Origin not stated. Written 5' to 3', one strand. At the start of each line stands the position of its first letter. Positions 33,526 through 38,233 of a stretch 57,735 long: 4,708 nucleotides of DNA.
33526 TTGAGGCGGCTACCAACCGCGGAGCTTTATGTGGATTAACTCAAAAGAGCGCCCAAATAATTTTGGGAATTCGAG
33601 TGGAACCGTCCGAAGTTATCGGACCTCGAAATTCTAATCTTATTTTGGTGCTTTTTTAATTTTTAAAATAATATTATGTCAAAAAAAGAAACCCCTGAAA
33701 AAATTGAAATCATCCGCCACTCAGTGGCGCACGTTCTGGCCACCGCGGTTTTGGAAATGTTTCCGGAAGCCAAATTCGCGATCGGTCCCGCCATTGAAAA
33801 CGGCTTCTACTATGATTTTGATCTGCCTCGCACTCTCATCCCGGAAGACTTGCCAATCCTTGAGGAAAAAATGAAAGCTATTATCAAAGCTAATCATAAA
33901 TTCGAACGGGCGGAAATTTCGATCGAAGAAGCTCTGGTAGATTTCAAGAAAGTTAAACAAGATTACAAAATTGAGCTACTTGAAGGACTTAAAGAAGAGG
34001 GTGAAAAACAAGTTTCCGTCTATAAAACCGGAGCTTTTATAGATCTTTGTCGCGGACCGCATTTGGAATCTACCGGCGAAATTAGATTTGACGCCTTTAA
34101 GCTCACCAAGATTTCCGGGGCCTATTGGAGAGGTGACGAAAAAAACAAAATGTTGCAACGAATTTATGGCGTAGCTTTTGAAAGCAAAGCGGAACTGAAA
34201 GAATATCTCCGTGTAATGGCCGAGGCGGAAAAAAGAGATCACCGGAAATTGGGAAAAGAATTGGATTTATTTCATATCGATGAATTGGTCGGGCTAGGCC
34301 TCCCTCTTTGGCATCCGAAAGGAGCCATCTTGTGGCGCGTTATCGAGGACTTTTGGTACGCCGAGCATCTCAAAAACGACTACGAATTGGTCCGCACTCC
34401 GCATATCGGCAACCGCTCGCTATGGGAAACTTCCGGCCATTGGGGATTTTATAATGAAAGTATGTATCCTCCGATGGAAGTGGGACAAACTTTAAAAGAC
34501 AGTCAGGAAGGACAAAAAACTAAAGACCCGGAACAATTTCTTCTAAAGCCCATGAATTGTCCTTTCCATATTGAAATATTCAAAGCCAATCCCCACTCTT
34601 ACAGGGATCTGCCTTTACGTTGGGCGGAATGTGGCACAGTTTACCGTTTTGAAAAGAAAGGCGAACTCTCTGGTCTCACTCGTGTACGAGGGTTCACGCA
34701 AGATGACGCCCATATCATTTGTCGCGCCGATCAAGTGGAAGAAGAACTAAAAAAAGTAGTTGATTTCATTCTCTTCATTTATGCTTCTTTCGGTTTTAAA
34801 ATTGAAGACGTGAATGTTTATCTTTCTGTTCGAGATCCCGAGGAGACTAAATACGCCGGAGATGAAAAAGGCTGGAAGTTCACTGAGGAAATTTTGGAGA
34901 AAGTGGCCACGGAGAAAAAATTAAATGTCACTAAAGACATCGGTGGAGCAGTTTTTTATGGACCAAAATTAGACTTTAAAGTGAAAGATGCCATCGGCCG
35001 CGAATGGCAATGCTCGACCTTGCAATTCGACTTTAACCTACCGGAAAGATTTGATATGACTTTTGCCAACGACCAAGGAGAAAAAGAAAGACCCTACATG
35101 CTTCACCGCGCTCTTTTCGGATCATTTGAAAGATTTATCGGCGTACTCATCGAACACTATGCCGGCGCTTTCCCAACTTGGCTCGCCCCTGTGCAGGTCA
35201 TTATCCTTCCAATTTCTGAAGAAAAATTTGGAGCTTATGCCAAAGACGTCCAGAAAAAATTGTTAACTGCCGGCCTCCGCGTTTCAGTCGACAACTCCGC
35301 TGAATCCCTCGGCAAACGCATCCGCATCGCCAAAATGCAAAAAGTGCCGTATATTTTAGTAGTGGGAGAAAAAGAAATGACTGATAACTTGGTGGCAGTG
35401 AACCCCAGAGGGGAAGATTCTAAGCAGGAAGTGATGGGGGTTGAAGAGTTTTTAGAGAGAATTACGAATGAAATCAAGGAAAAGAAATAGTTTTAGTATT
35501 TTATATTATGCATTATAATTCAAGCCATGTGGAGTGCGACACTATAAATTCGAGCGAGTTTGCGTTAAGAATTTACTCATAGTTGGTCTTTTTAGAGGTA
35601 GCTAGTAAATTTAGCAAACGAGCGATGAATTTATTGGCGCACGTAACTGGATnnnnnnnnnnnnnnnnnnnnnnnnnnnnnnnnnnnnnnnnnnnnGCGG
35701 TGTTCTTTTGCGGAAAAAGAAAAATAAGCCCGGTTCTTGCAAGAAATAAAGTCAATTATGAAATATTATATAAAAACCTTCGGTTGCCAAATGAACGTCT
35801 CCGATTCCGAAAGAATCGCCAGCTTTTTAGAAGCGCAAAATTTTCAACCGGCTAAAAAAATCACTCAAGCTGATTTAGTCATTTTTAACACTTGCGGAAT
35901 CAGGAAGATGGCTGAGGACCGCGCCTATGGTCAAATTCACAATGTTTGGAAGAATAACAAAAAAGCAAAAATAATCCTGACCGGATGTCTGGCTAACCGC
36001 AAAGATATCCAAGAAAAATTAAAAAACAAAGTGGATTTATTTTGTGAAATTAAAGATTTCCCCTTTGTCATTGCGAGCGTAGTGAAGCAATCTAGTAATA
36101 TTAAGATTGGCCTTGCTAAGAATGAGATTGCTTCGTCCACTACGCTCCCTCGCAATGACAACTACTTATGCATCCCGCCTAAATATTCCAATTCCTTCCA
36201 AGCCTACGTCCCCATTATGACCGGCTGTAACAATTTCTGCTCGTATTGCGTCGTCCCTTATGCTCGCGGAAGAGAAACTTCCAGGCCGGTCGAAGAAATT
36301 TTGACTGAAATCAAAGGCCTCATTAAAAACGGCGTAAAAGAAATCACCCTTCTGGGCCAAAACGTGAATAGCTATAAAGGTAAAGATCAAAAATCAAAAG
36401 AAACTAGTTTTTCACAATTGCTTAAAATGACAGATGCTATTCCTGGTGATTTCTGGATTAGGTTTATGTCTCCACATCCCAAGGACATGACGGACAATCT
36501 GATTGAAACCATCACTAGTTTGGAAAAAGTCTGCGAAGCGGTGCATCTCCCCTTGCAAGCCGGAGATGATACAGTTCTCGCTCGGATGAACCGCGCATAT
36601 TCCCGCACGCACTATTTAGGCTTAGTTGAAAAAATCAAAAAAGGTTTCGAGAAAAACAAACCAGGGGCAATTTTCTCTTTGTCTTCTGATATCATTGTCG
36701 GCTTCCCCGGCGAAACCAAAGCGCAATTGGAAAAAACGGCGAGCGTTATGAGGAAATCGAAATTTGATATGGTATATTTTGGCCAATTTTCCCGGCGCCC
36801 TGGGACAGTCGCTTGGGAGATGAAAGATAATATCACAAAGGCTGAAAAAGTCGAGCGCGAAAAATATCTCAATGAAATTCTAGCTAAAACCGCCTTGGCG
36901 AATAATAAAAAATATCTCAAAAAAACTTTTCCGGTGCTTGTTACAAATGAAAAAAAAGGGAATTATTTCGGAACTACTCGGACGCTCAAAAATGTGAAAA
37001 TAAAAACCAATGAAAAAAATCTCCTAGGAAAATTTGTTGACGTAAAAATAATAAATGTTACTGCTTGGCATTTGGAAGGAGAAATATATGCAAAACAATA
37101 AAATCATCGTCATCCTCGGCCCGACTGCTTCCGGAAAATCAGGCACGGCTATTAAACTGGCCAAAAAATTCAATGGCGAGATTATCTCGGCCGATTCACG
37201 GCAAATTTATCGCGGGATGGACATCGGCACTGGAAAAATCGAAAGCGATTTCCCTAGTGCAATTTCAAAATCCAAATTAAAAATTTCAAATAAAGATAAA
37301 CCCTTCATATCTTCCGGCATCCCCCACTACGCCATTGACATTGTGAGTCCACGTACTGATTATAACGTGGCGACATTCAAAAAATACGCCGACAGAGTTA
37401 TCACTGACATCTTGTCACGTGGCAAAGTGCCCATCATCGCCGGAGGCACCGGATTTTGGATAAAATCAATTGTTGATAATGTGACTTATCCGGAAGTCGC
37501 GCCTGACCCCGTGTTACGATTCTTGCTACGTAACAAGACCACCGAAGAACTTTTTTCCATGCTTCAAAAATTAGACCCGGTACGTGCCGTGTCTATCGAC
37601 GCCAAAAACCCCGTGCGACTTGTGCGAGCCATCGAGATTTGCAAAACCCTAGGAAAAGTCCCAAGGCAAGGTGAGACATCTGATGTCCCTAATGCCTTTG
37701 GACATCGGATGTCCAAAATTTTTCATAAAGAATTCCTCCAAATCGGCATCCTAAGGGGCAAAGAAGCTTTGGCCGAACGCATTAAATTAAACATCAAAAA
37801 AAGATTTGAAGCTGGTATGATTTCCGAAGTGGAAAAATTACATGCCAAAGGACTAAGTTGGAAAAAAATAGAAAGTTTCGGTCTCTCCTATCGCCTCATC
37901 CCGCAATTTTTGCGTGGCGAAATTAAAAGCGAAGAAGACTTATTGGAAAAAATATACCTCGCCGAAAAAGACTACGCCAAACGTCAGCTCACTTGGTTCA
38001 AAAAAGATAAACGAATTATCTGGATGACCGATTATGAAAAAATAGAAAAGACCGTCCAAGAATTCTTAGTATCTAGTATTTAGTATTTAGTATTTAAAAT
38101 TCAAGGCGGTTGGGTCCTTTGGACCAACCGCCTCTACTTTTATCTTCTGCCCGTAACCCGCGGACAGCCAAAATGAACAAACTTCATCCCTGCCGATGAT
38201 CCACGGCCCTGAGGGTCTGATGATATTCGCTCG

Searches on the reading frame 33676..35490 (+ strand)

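Call 23: search_protein_families(library=pfam, proteins=[window:33676-35490:+], max_evalue=0.001)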
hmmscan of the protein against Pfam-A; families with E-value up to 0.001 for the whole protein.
window:33676-35490:+ (604 aa): 3 families
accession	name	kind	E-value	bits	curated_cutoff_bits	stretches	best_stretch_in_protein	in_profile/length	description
PF00587.30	tRNA-synt_2b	-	9.5e-45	153.3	29.3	1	284-495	5-179/179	tRNA synthetase class II core domain (G, H, P, S and T)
PF03129.25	HGTP_anticodon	-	1.3e-22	80.2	21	1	507-598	1-93/94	Anticodon binding domain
PF07973.19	tRNA_SAD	-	3.7e-16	59.2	24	1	113-164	1-44/44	Threonyl and Alanyl tRNA synthetase second additional domain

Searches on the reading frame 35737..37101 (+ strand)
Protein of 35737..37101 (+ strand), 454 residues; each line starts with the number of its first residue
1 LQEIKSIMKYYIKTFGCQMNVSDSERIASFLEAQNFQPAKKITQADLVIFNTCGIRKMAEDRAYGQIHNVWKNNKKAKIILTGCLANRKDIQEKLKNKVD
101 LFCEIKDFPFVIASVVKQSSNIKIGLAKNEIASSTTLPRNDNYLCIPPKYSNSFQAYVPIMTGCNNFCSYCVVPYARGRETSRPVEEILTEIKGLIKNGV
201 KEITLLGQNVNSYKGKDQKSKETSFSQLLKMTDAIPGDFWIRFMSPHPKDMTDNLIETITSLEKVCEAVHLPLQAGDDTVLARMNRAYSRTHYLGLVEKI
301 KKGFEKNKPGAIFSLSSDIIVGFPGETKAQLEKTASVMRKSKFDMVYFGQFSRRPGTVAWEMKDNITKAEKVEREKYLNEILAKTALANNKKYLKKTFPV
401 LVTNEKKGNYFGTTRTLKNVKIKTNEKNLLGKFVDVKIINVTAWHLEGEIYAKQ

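Call 23: search_protein_families(library=pfam, proteins=[window:35737-37101:+], max_evalue=0.001)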
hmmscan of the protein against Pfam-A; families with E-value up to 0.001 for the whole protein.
window:35737-37101:+ (454 aa): 3 families
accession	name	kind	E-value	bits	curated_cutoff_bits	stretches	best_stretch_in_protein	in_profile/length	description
PF00919.26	UPF0004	-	2.5e-25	88.8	27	1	9-100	1-94/98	Uncharacterized protein family UPF0004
PF04055.27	Radical_SAM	-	3.2e-23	83.2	29.5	1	158-335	1-163/166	Radical SAM superfamily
PF01938.26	TRAM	-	2.1e-05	24.7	21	1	392-450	2-60/61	TRAM domain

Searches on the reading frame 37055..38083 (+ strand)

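Call 23: search_protein_families(library=pfam, proteins=[window:37055-38083:+], max_evalue=0.001)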
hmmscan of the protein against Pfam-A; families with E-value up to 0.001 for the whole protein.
window:37055-38083:+ (342 aa): 2 families
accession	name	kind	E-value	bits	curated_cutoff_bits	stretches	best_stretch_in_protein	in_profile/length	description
PF01715.23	IPPT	-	2.4e-55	188.3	23.6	1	50-318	1-243/243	IPP transferase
PF01745.22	IPT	-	7.7e-06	25.9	20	1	16-61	2-47/233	Isopentenyl transferase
